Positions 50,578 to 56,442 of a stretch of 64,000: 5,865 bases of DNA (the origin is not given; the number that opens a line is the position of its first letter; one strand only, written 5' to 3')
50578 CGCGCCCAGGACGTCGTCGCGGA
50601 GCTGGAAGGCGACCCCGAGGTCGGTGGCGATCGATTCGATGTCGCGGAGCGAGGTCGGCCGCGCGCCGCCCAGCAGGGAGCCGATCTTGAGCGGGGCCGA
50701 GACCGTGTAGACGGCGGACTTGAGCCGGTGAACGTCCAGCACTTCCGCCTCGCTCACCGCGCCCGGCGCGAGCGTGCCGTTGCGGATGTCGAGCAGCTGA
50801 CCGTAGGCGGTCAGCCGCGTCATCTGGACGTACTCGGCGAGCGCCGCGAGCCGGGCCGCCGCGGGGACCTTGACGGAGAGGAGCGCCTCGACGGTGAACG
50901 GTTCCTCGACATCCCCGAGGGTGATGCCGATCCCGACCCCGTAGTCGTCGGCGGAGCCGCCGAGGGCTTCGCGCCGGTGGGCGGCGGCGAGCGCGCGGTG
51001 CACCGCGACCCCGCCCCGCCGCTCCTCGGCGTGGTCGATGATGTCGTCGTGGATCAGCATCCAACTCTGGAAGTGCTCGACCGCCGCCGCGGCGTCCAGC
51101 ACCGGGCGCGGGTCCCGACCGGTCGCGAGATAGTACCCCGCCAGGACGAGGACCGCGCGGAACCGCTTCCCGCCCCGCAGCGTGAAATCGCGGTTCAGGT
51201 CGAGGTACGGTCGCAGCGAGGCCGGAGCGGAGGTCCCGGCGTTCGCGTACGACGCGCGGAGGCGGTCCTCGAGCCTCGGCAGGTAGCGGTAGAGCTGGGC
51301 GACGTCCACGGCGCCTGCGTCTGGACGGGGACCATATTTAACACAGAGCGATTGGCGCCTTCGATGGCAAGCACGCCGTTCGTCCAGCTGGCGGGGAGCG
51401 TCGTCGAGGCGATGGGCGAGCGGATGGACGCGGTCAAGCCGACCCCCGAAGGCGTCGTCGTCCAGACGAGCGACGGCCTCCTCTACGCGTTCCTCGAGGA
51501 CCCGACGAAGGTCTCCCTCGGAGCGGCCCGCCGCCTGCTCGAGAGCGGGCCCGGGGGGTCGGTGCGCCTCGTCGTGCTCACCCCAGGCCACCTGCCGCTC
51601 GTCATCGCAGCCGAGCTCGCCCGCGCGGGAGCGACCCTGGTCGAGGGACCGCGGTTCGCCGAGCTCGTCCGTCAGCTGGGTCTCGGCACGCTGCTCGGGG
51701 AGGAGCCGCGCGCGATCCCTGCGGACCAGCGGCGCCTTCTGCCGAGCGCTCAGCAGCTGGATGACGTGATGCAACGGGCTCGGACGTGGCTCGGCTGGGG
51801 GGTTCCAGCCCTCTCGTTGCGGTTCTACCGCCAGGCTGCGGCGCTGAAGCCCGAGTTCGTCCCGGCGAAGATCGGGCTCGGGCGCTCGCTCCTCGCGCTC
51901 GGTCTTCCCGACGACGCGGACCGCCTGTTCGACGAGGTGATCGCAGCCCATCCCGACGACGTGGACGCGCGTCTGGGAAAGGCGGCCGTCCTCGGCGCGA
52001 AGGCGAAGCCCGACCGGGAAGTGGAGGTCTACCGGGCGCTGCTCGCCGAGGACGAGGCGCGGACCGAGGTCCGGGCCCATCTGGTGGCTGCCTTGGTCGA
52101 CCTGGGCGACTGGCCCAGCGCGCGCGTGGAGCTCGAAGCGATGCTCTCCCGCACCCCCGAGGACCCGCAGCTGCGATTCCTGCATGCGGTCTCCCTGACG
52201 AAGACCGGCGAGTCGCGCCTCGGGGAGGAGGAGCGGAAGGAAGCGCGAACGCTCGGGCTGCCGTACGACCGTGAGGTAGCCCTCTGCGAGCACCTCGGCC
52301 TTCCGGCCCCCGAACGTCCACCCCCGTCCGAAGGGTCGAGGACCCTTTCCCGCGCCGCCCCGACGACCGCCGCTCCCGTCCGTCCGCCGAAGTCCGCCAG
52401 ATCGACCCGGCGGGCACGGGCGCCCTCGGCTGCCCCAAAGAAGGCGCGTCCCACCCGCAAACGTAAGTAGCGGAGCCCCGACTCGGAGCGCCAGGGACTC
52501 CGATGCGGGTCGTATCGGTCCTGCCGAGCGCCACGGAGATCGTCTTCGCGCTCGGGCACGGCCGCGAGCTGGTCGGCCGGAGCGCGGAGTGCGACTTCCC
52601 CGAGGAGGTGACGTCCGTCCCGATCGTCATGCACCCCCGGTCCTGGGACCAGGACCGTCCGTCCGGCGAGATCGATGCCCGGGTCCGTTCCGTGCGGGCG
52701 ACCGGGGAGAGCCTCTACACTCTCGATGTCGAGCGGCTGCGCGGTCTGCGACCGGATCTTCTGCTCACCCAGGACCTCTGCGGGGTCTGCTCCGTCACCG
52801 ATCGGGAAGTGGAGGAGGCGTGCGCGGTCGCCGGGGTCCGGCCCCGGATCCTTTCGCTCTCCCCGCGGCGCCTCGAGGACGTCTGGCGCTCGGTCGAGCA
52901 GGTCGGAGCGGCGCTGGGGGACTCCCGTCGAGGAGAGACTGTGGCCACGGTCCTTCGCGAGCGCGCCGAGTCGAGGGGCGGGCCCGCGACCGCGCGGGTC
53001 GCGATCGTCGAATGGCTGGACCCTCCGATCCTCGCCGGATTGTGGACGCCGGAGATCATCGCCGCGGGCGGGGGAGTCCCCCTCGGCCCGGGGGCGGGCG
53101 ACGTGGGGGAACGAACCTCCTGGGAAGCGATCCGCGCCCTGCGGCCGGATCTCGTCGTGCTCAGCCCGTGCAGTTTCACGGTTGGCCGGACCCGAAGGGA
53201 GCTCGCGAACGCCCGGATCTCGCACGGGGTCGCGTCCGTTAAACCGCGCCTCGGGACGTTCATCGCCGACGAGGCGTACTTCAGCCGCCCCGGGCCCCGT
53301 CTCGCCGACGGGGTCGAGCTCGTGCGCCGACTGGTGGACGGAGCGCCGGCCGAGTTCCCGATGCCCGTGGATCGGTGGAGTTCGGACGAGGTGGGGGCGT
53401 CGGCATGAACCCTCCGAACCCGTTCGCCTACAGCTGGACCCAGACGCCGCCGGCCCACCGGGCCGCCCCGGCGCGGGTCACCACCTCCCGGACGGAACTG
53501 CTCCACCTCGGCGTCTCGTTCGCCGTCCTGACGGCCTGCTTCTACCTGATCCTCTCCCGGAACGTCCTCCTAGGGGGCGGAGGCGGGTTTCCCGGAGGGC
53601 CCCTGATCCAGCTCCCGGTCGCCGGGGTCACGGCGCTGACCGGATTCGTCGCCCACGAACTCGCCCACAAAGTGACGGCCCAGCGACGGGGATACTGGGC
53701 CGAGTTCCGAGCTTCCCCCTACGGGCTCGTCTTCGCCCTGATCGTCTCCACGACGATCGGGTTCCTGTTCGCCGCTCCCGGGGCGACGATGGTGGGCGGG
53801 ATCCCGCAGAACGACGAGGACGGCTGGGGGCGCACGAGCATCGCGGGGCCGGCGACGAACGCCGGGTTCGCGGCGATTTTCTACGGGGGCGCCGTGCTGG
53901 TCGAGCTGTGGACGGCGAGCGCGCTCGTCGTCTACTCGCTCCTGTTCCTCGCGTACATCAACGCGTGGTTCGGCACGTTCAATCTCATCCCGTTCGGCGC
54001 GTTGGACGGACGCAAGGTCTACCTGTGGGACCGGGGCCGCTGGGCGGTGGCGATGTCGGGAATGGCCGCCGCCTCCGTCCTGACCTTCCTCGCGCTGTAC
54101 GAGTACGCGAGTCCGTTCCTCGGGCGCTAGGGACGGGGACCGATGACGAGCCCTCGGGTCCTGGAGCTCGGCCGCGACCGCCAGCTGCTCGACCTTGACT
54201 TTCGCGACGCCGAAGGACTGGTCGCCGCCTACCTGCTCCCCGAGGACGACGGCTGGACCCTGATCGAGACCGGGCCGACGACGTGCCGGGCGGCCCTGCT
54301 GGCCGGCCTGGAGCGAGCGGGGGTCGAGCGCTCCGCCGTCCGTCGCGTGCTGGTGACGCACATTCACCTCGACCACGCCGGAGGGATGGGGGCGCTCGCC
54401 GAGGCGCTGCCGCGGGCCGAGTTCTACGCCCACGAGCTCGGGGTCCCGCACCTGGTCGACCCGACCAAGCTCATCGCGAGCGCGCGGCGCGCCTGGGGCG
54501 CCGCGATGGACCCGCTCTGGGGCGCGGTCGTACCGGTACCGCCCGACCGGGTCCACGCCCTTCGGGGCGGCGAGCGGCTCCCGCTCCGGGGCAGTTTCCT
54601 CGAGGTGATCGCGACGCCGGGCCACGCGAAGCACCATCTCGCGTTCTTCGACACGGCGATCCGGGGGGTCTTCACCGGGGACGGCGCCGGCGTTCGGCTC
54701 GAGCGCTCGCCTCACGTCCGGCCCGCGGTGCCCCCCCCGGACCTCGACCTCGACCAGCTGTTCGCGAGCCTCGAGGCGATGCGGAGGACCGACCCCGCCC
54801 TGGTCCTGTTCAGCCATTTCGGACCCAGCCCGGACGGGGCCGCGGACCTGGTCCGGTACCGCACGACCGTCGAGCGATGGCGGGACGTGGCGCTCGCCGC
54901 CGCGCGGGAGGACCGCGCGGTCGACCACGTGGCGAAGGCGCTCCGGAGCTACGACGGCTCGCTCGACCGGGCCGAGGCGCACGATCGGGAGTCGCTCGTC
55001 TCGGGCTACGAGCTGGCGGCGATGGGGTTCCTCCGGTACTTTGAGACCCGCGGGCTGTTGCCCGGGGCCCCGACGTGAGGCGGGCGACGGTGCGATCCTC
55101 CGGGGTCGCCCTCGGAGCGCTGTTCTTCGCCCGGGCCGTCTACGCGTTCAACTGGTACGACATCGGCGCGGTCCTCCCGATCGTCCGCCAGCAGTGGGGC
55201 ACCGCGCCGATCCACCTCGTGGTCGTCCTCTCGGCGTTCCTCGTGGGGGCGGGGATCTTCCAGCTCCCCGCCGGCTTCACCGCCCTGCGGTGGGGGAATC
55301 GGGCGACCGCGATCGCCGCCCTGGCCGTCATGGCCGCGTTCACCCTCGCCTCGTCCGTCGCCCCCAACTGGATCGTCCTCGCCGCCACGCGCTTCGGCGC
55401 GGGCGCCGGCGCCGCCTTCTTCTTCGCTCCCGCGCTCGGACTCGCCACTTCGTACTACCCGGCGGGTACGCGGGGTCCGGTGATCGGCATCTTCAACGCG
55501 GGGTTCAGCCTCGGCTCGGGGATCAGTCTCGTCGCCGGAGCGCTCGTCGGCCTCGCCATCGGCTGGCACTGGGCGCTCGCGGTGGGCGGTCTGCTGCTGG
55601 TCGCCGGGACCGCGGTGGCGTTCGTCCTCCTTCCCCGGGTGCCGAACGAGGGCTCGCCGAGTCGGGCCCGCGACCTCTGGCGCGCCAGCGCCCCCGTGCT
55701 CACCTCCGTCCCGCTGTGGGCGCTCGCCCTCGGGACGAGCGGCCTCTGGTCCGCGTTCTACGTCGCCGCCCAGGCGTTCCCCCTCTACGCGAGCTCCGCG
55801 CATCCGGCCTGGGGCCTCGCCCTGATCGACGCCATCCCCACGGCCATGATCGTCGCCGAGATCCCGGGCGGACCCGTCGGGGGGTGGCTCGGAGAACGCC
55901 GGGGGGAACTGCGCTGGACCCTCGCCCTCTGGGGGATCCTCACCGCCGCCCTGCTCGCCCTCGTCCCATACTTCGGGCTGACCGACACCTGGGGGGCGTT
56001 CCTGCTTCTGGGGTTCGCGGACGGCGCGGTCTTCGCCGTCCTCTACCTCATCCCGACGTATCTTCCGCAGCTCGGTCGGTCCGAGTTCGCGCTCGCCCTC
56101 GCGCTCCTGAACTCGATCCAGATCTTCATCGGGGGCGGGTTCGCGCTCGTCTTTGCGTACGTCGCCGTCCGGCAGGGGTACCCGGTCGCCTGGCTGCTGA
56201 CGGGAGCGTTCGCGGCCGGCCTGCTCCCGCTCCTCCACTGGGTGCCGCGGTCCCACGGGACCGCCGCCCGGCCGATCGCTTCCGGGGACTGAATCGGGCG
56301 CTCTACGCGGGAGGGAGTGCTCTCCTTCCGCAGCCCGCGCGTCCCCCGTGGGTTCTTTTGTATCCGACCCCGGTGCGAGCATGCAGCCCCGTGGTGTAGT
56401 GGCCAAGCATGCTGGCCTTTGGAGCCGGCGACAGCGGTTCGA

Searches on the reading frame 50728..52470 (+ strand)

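Call 102: search_protein_families(library=pfam, proteins=[window:50728-52470:+], max_evalue=0.001)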
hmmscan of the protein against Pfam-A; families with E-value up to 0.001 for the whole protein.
window:50728-52470:+ (580 aa): 3 families
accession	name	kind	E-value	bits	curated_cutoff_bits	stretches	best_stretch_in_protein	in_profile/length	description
PF14559.12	TPR_19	-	1.8e-13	51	25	2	364-416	11-63/68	Tetratricopeptide repeat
PF13428.12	TPR_14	-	4.8e-11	42.7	23.5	1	381-420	4-43/44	Tetratricopeptide repeat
PF13432.12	TPR_16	-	5.2e-07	30.4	32.7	1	384-442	3-61/65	Tetratricopeptide repeat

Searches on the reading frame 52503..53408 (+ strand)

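Call 102: search_protein_families(library=pfam, proteins=[window:52503-53408:+], max_evalue=0.001)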
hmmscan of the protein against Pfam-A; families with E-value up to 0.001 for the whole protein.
window:52503-53408:+ (301 aa): 1 family
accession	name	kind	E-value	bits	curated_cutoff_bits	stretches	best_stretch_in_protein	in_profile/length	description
PF01497.23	Peripla_BP_2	-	3.6e-07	30.3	27.5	1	3-149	1-117/235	Periplasmic binding protein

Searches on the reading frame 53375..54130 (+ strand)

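Call 102: search_protein_families(library=pfam, proteins=[window:53375-54130:+], max_evalue=0.001)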
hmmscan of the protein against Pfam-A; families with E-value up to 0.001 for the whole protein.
window:53375-54130:+ (251 aa): 1 family
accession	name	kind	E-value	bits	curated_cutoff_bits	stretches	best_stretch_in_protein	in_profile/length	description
PF02163.28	Peptidase_M50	-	1.7e-07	31.3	27.2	1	182-215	156-189/221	Peptidase family M50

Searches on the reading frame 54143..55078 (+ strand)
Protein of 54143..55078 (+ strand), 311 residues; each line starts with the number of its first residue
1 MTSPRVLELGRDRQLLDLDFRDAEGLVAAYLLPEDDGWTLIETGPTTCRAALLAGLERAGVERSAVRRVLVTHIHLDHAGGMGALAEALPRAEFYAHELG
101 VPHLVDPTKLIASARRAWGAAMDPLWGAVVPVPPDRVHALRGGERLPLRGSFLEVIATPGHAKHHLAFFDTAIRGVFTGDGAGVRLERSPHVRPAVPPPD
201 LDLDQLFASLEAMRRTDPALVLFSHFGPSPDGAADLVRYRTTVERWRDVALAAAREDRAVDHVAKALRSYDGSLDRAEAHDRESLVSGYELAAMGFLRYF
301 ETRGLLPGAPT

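Call 102: search_protein_families(library=pfam, proteins=[window:54143-55078:+], max_evalue=0.001)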
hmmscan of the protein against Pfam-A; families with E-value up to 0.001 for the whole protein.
window:54143-55078:+ (311 aa): 2 families
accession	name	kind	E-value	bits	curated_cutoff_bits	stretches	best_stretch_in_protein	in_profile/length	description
PF00753.33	Lactamase_B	-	2.1e-23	83.7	22.7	1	26-225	5-196/196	Metallo-beta-lactamase superfamily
PF12706.13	Lactamase_B_2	-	4.3e-07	30.2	27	1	38-187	2-131/200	Beta-lactamase superfamily domain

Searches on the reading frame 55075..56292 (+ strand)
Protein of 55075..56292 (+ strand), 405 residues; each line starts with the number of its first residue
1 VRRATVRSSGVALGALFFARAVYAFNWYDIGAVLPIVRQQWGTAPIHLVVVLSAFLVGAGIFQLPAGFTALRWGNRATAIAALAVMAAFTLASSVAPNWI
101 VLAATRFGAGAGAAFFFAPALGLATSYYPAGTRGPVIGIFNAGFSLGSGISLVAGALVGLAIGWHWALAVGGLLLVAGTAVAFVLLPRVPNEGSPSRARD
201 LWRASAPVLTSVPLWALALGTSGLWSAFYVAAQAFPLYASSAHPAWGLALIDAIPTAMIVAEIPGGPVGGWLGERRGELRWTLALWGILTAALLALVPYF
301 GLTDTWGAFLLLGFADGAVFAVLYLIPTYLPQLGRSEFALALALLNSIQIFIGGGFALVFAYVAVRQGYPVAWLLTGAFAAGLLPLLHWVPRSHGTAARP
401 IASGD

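Call 102: search_protein_families(library=pfam, proteins=[window:55075-56292:+], max_evalue=0.001)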
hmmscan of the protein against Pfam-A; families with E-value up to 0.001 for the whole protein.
window:55075-56292:+ (405 aa): 1 family
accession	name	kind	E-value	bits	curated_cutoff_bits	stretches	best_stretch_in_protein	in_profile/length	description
PF07690.21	MFS_1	-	2.2e-32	112.8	33.4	1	16-323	1-315/347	Major Facilitator Superfamily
